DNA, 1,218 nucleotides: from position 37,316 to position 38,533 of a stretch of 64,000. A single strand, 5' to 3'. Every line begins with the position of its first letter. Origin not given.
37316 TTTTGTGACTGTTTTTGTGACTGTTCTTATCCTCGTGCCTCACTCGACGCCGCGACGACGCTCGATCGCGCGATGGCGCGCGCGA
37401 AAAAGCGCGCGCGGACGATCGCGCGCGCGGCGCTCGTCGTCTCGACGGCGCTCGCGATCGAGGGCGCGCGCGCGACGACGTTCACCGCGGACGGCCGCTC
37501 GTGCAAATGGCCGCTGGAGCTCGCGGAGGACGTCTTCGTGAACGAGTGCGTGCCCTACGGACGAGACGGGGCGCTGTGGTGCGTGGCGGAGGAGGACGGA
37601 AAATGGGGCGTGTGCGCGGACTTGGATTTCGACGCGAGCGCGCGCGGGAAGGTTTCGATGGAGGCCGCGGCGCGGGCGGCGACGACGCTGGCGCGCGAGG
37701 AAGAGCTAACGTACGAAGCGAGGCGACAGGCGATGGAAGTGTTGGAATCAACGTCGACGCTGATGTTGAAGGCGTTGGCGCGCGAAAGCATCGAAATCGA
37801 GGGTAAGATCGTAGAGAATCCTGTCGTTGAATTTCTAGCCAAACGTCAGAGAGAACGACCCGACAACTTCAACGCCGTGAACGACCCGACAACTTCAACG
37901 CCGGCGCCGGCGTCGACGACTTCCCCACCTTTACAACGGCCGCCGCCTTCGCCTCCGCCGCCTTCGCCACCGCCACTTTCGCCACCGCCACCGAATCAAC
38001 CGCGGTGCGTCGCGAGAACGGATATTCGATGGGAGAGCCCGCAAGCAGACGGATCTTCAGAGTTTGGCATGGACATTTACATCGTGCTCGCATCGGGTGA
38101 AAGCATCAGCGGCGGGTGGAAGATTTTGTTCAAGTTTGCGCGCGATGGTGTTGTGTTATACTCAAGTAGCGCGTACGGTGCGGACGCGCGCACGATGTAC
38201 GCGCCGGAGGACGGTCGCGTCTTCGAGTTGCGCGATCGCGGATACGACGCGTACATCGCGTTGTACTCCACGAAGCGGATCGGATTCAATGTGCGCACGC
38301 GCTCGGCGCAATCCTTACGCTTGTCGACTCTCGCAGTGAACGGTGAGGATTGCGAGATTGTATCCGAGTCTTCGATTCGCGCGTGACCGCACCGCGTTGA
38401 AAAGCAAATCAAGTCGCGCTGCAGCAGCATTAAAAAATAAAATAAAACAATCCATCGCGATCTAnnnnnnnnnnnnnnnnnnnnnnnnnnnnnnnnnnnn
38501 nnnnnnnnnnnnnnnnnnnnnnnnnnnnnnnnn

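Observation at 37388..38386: Secreted protein combining an FN2-like cysteine module, an extensin-like SPPPP linker and a bacterial-type CBM2-like domain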

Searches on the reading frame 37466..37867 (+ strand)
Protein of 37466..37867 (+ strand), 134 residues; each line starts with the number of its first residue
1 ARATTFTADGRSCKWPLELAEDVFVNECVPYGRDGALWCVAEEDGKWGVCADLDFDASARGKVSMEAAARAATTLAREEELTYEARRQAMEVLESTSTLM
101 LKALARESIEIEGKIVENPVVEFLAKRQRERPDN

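Call 44: predict_structure(alignment_id=A5)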
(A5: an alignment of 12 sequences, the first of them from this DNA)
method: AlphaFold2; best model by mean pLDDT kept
length: 134 residues; sequences in the alignment: 12
mean_pLDDT: 82.0   pTM: 0.64
mean pLDDT of the five models: 82.0, 80.0, 77.1, 75.6, 73.0
residues with pLDDT >= 90: 36; 70-90: 75; 50-70: 19; < 50: 4
segments of 3 or more residues with pLDDT < 50: none
pLDDT, mean of each block of 10 residues (from residue 1): 75 80 75 76 86 68 86 88 93 87 88 90 86 49
secondary structure, 60 per line:
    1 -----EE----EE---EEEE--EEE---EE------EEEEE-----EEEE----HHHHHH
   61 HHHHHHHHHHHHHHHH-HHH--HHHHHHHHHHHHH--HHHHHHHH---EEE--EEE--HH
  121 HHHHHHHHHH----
elements in order: E17-20 E23-25 E37-41 E47-50 H55-76 H83-95 H98-105 E109-111 E114-116 H119-130

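Call 72: fold_search(model_id=the predicted structure, library=pdb)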
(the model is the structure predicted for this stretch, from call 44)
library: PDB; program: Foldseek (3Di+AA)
matches with E <= 10: 82; with E <= 0.001: 0
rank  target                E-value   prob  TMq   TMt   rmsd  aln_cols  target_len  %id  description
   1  9j9j_C                9.5e-01  0.07  0.19  0.06  14.7       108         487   14  Nitrophenol monooxygenase RsPNPA from Rhodococcus sp. 21391 (released 2025-04-30)
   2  7d0p_A                1.3e+00  0.05  0.17  0.10  13.4        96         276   14  Crystal structure of human HBO1-BRPF2 in complex with propionyl-coenzyme A (released 2021-07-07)
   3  6b3y_B                1.4e+00  0.04  0.22  0.17  13.8       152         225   11  Crystal structure of the PH-like domain from DENND3 (released 2018-01-24)
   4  8tl9_C                1.4e+00  0.04  0.23  0.02  17.2       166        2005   13  Human Type 3 IP3 Receptor - Resting State (+IP3/ATP) (released 2023-11-08)
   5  2lvm_MODEL_1_A        1.7e+00  0.02  0.14  0.15  12.7        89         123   21  Solution structure of human 53BP1 tandem Tudor domains in complex with a histone H4K20me2 peptide (released 2012-12-12)
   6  8yoz_A                1.8e+00  0.04  0.19  0.25  10.7        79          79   20  Crystal structure of the small zinc-finger protein ZifS (TTHA0897) from Thermus thermophilus HB8. (released 2025-03-19)
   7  6owt_S                1.9e+00  0.03  0.20  0.19  15.8       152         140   11  Structure of SIVsmm Nef and SMM tetherin bound to the clathrin adaptor AP-2 complex (released 2019-09-25)
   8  9j9j_B                2.2e+00  0.04  0.19  0.06  14.7       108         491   14  Nitrophenol monooxygenase RsPNPA from Rhodococcus sp. 21391 (released 2025-04-30)
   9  7kh1_A6               2.2e+00  0.02  0.18  0.07  12.1       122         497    8  Baseplate Complex for Myoviridae Phage XM1 (released 2021-10-27)
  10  3f3p_D                2.7e+00  0.02  0.17  0.06  15.9       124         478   10  Crystal structure of the nucleoporin pair Nup85-Seh1, space group P21212 (released 2009-04-07)
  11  6amz                  3.0e+00  0.07  0.21  0.12   9.7        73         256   18  Crystal structure of a domain swapped 2,3,4,5-tetrahydropyridine-2,6-dicarboxylate N-succinyltransferase from Acinetobac (released 2017-08-23)
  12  7egb_R                3.0e+00  0.02  0.15  0.09  15.2        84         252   21  TFIID-based holo PIC on SCP promoter (released 2021-05-05)
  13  3hwc_A                3.2e+00  0.04  0.19  0.07  15.4       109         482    6  Crystal Structure of Chlorophenol 4-Monooxygenase (TftD) of Burkholderia cepacia AC1100 (released 2009-11-10)
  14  7rhs_C                3.2e+00  0.03  0.15  0.06  15.9        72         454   14  Cryo-EM structure of apo-state of human CNGA3/CNGB3 channel (released 2022-03-02)
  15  7d0o_A                3.5e+00  0.04  0.17  0.10  12.7        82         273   11  Crystal structure of human HBO1-BRPF2 in apo form (released 2021-07-07)
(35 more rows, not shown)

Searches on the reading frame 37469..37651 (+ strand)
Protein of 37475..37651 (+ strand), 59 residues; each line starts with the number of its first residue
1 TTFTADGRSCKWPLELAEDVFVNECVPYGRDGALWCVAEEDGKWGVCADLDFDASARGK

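Call 6: search_protein_families(library=pfam, proteins=[window:37475-37651:+], max_evalue=10)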
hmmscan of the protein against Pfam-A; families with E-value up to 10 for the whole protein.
seq(59 aa): 1 family
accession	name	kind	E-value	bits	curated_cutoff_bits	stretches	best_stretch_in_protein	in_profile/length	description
PF00040.24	fn2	-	0.022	15.2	22.2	1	21-47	11-42/42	Fibronectin type II domain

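Call 13: search_solved_structures(query=A3, max_evalue=10, show_alignments=3)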
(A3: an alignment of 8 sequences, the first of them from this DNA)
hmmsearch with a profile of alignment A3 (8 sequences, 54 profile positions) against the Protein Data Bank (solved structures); distinct sequences matched with E-value up to 10: 15.
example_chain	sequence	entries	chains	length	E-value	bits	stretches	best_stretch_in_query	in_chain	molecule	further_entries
1eak_A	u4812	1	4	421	4e-06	29.4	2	7-50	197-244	72 KDA TYPE IV COLLAGENASE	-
1ck7_A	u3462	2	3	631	3.3e-05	26.5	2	7-50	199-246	PROTEIN (GELATINASE A) | 72 KDA TYPE IV COLLAGENASE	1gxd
1ks0_A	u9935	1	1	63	0.00015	24.4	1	7-50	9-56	Matrix Metalloproteinase 2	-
1l6j_A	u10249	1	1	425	0.043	16.5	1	9-52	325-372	Matrix metalloproteinase-9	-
1cxw_A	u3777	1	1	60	0.12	15.1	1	7-51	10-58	HUMAN MATRIX METALLOPROTEINASE 2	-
4lbq_A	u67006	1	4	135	0.7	12.6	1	30-48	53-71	Galectin-1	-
1w6m_A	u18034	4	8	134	1.5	11.6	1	30-48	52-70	GALECTIN-1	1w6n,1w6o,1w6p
4no4_A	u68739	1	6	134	1.6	11.5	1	30-48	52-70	Galectin-1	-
3m2m_A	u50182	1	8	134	1.6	11.5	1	30-48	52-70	Galectin-1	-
4ga9_A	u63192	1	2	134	1.8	11.3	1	30-48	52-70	Galectin-1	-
6lhf_G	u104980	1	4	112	2.2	11.1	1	26-45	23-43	CD8 alpha chain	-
4uo9_A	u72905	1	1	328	4.3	10.1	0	20-50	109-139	HA1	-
4uoa_A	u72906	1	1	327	4.4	10.1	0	20-50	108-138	HA1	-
4uo4_A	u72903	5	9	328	4.4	10.1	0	20-50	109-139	H3 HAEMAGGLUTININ HA1 CHAIN | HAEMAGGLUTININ HA1 | HA1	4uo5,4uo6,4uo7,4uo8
1qmj_A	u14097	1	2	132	5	9.9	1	30-47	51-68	BETA-GALACTOSIDE-BINDING LECTIN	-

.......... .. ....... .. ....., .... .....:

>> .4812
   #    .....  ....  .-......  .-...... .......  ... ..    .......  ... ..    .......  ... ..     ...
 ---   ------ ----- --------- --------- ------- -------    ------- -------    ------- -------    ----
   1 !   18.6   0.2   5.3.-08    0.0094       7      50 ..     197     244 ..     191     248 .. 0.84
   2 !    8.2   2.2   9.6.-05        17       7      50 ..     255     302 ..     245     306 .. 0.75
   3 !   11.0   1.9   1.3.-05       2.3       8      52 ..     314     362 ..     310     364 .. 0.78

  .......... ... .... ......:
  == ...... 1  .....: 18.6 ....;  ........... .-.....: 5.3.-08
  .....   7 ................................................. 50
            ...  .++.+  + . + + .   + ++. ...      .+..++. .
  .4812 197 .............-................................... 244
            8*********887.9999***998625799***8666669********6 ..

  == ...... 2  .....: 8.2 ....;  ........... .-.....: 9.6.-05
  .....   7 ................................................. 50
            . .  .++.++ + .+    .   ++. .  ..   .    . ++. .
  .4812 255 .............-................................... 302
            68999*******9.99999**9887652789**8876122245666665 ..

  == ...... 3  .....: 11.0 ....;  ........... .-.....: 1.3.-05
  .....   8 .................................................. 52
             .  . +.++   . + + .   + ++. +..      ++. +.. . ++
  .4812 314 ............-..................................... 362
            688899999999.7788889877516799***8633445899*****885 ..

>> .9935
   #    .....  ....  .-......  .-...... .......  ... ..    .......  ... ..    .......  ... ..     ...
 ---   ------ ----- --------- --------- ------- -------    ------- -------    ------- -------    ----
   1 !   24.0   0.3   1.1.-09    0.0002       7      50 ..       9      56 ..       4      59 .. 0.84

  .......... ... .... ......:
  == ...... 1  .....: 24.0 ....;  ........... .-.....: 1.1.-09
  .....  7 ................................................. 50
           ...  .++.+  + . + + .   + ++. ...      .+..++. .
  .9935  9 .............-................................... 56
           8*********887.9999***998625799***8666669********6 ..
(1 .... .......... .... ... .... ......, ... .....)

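Call 15: search_protein_families(library=pfam, alignment_id=A3, max_evalue=10)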
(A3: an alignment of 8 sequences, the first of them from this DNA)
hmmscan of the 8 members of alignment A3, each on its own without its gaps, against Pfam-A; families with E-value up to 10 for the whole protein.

A. member 1, seq(55 aa): 1 family
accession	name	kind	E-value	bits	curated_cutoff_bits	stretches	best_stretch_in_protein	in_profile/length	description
PF00040.24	fn2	-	0.017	15.5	22.2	1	23-49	11-42/42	Fibronectin type II domain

B. families by the number of members that match (of 8 scanned): 2 families
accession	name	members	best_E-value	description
PF00040.24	fn2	3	0.00013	Fibronectin type II domain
PF12662.13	cEGF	1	0.16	Complement Clr-like EGF-like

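Call 68: find_homologous_proteins(query=A3, max_evalue=0.001)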
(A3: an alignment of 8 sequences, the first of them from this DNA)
Query A3 (8 sequences) (55 aa, profile of the alignment): 1 proteins with E <= 0.001 among 170 candidates.
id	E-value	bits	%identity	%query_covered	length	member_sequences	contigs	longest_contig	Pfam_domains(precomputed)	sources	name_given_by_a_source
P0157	1.6e-5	42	100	53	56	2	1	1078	-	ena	-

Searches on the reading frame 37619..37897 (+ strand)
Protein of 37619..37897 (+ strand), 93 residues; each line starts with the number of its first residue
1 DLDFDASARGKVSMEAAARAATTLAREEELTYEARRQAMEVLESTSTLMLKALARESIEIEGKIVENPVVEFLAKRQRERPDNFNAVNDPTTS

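Call 6: search_protein_families(library=pfam, proteins=[window:37619-37897:+], max_evalue=10)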
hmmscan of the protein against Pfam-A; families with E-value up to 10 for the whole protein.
seq(93 aa): 1 family
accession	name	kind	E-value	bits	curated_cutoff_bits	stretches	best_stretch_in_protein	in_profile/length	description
PF22510.1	FlhF_N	-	0.084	13.4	27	1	39-69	14-44/54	Flagellar biosynthesis protein FlhF, N domain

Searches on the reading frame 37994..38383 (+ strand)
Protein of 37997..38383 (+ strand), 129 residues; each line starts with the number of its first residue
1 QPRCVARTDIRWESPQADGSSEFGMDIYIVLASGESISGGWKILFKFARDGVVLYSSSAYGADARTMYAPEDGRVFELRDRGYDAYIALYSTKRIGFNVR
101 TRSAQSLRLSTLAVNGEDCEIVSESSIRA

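Call 6: search_protein_families(library=pfam, proteins=[window:37997-38383:+], max_evalue=10)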
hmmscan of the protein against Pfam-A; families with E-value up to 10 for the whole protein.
seq(129 aa): 1 family
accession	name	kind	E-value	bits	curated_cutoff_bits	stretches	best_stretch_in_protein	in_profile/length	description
PF00553.25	CBM_2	-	0.065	14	24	1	32-119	23-101/101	Cellulose binding domain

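Call 12: search_solved_structures(query=A2, max_evalue=10, show_alignments=4)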
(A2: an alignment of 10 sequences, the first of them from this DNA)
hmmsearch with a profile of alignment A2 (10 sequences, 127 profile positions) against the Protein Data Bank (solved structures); distinct sequences matched with E-value up to 10: 12.
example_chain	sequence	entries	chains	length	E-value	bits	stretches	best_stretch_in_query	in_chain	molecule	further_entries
3r3p_A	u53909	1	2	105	0.29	14.5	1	35-85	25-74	Mobile intron protein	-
2n1g_A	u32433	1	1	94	0.37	14.2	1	35-67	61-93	DNA repair protein REV1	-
2lsk_A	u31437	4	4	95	0.37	14.2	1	35-67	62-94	DNA repair protein REV1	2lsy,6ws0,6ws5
4ext_A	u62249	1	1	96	0.38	14.2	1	35-67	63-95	DNA repair protein REV1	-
4fjo_A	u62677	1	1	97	0.38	14.2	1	35-67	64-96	DNA repair protein REV1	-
2lsi_A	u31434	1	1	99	0.4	14.1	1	35-67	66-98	DNA repair protein REV1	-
2lsg_A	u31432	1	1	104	0.42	14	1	35-67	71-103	DNA repair protein REV1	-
6c59_A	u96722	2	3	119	0.53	13.7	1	35-67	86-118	Chimeric Pol kappa RIR Rev1 C-terminal domain | Chimeric protein of the Pol Kappa RIR helix and the Rev1 C-terminal domain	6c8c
2lsj_A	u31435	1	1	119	0.55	13.6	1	35-67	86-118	DNA repair protein REV1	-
3vu7_H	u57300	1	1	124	0.6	13.5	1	35-67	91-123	DNA repair protein REV1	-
4gk0_E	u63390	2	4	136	0.72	13.3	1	35-67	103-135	DNA repair protein REV1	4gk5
7kbq_A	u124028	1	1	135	1.5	12.3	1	28-98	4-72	DE NOVO DESIGNED OR689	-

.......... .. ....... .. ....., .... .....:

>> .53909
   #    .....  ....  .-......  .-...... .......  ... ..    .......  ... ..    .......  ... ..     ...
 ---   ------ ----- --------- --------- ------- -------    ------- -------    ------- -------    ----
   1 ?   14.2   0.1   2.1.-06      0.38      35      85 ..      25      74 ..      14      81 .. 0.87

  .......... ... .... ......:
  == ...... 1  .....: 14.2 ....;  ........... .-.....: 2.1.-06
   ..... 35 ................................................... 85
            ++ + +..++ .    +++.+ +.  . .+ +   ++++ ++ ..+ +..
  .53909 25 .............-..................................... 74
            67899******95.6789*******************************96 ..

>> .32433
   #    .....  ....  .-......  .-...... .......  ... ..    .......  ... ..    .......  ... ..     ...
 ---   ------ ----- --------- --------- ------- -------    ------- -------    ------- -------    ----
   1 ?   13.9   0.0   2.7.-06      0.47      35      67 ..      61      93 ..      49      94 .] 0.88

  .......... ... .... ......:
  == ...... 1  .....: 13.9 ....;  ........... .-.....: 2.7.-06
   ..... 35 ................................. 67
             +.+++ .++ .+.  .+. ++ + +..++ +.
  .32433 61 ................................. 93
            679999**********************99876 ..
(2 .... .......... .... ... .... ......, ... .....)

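Call 14: search_protein_families(library=pfam, alignment_id=A2, max_evalue=10)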
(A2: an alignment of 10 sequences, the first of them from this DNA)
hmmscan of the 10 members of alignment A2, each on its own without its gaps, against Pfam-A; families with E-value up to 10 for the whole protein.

A. member 1, seq(130 aa): 1 family
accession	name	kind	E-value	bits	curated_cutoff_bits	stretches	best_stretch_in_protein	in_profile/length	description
PF00553.25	CBM_2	-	0.066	14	24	1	33-120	23-101/101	Cellulose binding domain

B. families by the number of members that match (of 10 scanned): 3 families
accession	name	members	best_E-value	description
PF00553.25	CBM_2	7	0.0034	Cellulose binding domain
PF01479.30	S4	1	0.099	S4 domain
PF09324.15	Sec7-like_HDS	1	0.27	Mon2/Sec7/BIG1-like, HDS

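Call 21: predict_structure(alignment_id=A2)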
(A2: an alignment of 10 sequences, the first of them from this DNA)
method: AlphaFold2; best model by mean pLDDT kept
length: 130 residues; sequences in the alignment: 10
mean_pLDDT: 90.3   pTM: 0.82
mean pLDDT of the five models: 90.3, 89.9, 89.7, 89.0, 87.2
residues with pLDDT >= 90: 103; 70-90: 20; 50-70: 2; < 50: 5
segments of 3 or more residues with pLDDT < 50: 126-130
pLDDT, mean of each block of 10 residues (from residue 1): 87 96 96 94 94 92 91 90 90 95 93 94 61
secondary structure, 60 per line:
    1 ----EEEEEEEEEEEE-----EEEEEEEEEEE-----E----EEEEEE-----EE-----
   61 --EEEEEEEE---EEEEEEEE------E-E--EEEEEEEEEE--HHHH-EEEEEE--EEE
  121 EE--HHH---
elements in order: E5-16 E22-32 E43-48 E63-70 E74-81 E93-102 H105-108 E110-115 E118-122

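Call 27: search_protein_representatives(alignment_id=A2)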
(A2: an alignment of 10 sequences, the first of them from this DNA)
Query: 10 sequences, 127 profile positions. Proteins with E-value up to 0.001 (for the whole library): 14; up to 1e-10: 10; up to 1e-30: 5. The best 14 are listed.
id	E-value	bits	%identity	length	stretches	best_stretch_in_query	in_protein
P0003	5.7e-61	220.5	-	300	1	2-126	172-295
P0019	2.6e-60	218.3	-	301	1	2-126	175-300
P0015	8.2e-57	207.0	-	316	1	2-126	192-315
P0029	2.8e-56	205.3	-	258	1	2-125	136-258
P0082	1.2e-34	135.3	-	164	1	40-126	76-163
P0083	3.9e-29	117.6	-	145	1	34-126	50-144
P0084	3.9e-26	107.9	-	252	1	2-81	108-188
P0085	1.1e-14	70.9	-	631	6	52-95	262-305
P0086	6.2e-13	65.2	-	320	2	3-103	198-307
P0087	2.3e-11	60.2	-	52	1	68-108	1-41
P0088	4.2e-10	56.1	-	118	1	26-120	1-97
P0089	2.6e-08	50.3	-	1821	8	7-49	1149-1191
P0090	8.3e-07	45.4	-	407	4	32-92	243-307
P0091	4.2e-04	36.7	-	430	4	52-104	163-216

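Call 30: search_protein_families(library=pfam, proteins=[P0086, P0085, P0089], max_evalue=1)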
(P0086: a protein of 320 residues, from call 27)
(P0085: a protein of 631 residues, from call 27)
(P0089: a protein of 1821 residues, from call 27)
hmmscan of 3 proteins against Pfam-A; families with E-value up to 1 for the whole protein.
P0086 (320 aa): 1 family
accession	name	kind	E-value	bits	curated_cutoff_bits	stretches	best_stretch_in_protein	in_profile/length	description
PF00553.25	CBM_2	-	2.2e-08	34.8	24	1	98-185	15-101/101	Cellulose binding domain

P0085 (631 aa): 5 families
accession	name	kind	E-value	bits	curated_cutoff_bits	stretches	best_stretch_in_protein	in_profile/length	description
PF03995.18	Inhibitor_I36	-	2.3e-59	197.7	21.1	6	545-599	13-65/69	Peptidase inhibitor family I36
PF00030.24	Crystall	-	2.1e-34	117.9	25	6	319-398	3-79/82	Beta/Gamma crystallin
PF08964.15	Crystall_3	-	1.1e-29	102.8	27.3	6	125-203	5-83/86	Beta/Gamma crystallin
PF15138.11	Syncollin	-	1.2e-17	64.5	32.8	3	549-617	27-93/112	Syncollin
PF02918.20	Pertussis_S2S3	-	0.039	14.3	27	0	243-294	21-72/109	Pertussis toxin, subunit 2 and 3, C-terminal domain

P0089 (1821 aa): 14 families
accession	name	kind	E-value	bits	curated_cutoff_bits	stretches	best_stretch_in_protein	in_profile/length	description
PF00041.27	fn3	-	2.3e-119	390.3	25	10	1546-1625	10-81/84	Fibronectin type III domain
PF25059.1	FN3_DSCAM-DSCAML_C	-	2.3e-69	230.2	39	10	765-826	14-71/89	DSCAM/DSCAML C-terminal Fn3-like domain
PF16656.11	Pur_ac_phosph_N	-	1.3e-35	122.2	30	10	848-930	9-88/93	Purple acid Phosphatase, N-terminal domain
PF25788.1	Ig_Rha78A_N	-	9.4e-21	74.5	27.4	3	1349-1424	21-97/105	Rha78A-like, N-terminal immunoglobulin domain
PF24489.1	Ig_J_second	-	1.3e-15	57.7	27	1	743-833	2-91/105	Tip attachment protein J second Ig-like domain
PF19078.6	Big_12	-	1.8e-11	44.6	27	1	538-635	1-100/102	Bacterial Ig-like domain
PF00028.23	Cadherin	-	2.2e-07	31.6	28.8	1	1670-1755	5-83/93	Cadherin domain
PF10179.15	NDNF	-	4e-07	30.6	27.3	0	1387-1415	84-112/127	Neuron-derived neurotrophic factor, first Fn(III) domain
PF23608.1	Ig_ILCR1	-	9.9e-05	22.8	27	0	784-822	50-88/114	ILCR1 Ig-like domain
PF07939.16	DUF1685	-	0.00041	20.5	21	0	265-298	4-35/60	Protein of unknown function (DUF1685)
PF19670.4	DUF6173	-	0.0055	17.5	27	0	1274-1308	39-73/102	Family of unknown function (DUF6173)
PF09750.14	DRY_EERY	-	0.021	15.5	25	0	1159-1183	32-56/133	Alternative splicing regulator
PF23284.2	KOW2_Spt5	-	0.032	14.5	28.9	0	30-45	5-20/50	Transcription elongation factor SPT5, second KOW domain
PF00903.31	Glyoxalase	-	0.065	14.1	20.6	0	841-914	37-110/121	Glyoxalase/Bleomycin resistance protein/Dioxygenase superfamily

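Call 54: find_encoding_contigs(protein=P0086, flank=6000, max_places=3)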
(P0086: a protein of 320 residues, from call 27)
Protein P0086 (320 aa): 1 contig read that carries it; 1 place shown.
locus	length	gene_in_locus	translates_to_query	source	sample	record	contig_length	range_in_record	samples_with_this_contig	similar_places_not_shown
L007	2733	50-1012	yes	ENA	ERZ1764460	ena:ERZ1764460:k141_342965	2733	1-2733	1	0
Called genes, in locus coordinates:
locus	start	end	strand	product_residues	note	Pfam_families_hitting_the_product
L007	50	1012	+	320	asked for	PF00553:CBM_2 (weak)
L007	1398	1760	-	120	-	-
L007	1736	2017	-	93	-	PF00850:Hist_deacetyl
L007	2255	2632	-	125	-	PF00850:Hist_deacetyl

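Call 55: find_related_loci(query=A2, collection=viral_contigs, flank=3000)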
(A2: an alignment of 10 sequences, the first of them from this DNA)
Query A2 (130 aa) in viral_contigs; peptide patterns used: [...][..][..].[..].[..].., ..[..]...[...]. (x = any residue, [..] = any of these).
9 stretches matched a pattern, but none encodes a relative of the query by tblastn (E <= 1e-3).
